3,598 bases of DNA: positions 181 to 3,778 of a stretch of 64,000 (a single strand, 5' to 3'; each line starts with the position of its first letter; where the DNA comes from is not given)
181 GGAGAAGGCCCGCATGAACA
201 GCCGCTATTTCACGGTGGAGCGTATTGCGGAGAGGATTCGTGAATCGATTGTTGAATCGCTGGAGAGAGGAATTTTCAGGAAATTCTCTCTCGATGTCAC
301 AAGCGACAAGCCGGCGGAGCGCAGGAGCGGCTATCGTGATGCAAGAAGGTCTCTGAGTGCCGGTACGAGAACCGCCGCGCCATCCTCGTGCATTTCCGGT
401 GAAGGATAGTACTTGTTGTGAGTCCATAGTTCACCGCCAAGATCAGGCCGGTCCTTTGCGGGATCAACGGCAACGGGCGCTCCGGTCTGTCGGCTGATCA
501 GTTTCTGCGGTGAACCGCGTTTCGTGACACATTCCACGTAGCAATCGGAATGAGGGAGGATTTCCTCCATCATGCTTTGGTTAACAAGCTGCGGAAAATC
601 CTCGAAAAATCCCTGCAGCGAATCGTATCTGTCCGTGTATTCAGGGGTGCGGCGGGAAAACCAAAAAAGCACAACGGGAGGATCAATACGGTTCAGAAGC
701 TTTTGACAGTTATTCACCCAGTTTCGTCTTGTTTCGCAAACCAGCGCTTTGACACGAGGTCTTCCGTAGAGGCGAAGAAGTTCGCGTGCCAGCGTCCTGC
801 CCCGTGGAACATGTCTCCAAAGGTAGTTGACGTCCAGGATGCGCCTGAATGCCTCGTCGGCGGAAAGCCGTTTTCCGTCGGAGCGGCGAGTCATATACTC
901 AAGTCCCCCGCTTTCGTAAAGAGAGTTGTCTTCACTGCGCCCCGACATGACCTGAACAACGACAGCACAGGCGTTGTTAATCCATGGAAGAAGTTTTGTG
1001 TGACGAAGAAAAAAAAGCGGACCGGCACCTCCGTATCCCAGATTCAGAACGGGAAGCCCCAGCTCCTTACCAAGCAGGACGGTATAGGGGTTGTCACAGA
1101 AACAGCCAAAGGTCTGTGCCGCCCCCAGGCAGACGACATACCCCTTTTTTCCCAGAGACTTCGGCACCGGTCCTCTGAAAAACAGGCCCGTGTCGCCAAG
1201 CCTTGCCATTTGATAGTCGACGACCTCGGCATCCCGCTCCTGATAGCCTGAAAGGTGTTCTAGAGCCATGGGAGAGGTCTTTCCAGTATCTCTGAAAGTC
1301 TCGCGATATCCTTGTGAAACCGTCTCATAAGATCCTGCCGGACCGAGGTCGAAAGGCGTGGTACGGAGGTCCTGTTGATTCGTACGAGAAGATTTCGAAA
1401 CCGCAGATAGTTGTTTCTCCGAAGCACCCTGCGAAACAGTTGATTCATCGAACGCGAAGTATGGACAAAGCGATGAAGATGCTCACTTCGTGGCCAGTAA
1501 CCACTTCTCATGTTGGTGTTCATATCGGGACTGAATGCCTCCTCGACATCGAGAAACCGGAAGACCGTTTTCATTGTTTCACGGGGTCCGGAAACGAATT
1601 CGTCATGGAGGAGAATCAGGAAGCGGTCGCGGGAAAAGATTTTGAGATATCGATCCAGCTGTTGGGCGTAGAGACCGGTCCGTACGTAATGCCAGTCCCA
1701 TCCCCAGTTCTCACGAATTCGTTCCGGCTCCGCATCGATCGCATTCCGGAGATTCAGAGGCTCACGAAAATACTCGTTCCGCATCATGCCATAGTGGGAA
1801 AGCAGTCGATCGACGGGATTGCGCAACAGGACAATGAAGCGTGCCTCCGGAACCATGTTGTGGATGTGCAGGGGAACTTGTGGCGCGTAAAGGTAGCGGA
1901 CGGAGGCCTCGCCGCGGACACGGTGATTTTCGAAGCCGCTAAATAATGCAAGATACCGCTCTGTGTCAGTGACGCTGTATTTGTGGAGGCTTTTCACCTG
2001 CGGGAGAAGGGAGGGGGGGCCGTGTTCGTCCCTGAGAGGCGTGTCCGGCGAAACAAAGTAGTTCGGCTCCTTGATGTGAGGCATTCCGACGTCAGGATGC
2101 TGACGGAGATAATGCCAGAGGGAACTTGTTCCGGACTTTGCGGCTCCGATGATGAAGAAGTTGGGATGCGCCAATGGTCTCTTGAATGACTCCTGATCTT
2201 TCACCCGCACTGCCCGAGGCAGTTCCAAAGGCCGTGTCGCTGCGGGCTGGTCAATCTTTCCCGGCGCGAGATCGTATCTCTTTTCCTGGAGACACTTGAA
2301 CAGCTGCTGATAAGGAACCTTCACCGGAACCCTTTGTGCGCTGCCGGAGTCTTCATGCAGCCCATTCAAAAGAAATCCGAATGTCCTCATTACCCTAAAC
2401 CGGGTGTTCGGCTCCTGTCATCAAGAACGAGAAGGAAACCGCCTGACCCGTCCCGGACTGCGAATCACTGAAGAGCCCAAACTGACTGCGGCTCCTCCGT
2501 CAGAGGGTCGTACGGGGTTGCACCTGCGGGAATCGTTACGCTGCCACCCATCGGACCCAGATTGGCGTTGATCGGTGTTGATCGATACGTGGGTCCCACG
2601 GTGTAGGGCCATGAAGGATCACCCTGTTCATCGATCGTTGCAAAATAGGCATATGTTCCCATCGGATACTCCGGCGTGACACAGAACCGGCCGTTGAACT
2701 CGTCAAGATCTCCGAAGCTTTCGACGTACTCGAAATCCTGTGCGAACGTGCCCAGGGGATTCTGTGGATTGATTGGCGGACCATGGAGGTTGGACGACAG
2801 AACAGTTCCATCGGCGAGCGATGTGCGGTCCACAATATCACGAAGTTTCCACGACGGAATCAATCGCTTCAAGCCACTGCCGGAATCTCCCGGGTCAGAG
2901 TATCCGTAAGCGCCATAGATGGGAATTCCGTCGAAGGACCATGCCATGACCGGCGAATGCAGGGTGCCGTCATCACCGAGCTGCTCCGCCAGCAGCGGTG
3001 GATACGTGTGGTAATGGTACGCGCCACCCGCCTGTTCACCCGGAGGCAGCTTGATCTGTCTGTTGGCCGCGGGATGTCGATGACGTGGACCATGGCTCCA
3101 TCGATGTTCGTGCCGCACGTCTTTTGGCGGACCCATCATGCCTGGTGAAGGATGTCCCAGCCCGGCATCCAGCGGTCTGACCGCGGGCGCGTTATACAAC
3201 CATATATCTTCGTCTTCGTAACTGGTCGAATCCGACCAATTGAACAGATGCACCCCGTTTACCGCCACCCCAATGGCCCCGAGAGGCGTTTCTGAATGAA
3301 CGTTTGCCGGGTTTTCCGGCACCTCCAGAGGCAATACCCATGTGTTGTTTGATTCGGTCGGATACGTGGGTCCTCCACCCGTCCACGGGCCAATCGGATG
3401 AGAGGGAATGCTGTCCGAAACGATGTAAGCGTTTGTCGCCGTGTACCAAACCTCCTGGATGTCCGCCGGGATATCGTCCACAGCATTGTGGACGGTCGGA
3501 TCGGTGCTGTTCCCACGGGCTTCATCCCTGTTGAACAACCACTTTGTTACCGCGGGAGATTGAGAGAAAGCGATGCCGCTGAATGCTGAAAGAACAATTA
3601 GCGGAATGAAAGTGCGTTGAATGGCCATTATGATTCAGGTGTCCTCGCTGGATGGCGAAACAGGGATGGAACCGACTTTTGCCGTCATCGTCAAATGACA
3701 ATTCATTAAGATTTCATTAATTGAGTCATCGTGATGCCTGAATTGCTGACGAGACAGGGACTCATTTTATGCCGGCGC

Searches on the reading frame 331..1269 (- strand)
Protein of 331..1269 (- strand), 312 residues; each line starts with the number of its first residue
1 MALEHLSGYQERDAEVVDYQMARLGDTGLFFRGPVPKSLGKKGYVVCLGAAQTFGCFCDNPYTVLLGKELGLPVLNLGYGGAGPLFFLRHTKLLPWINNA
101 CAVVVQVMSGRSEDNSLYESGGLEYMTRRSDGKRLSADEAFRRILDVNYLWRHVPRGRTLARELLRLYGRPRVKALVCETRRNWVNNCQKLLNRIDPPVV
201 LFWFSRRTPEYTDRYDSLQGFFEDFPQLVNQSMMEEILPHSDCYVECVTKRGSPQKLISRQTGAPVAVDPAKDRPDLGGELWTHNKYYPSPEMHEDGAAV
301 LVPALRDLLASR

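Call 31: search_protein_families(library=pfam, proteins=[window:331-1269:-], max_evalue=0.00001)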
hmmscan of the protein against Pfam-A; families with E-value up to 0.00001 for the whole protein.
window:331-1269:- (312 aa): 1 family
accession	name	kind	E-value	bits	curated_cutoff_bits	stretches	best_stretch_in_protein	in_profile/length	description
PF20078.4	DUF6473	-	2.2e-33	116.1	27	1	9-257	3-236/274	Domain of unknown function (DUF6473)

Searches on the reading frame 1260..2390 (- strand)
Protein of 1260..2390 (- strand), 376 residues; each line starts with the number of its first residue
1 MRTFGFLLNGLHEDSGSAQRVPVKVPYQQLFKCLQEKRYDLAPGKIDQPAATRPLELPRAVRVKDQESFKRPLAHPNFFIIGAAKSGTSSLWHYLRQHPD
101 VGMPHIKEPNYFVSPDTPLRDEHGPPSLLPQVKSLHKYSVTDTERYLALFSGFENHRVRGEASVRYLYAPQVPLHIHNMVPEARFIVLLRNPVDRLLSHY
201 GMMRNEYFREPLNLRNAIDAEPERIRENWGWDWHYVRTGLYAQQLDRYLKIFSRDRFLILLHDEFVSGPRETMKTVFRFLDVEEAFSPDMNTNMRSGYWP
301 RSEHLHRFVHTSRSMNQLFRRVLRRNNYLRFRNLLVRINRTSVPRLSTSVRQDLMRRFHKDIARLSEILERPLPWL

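Call 31: search_protein_families(library=pfam, proteins=[window:1260-2390:-], max_evalue=0.00001)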
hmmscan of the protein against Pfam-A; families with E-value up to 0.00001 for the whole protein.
window:1260-2390:- (376 aa): 2 families
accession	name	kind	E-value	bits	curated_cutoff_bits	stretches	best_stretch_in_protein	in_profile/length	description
PF13469.12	Sulfotransfer_3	-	2e-16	61.3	27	1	76-283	1-213/216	Sulfotransferase family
PF00685.33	Sulfotransfer_1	-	5.5e-14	52.6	22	1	76-283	2-182/255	Sulfotransferase domain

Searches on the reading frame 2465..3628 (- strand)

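Call 31: search_protein_families(library=pfam, proteins=[window:2465-3628:-], max_evalue=0.00001)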
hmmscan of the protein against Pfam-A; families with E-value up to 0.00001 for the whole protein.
window:2465-3628:- (387 aa): 1 family
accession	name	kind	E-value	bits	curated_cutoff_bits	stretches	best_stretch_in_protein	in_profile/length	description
PF14240.11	YHYH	-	5.4e-37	128.1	25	1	199-333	69-183/193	YHYH protein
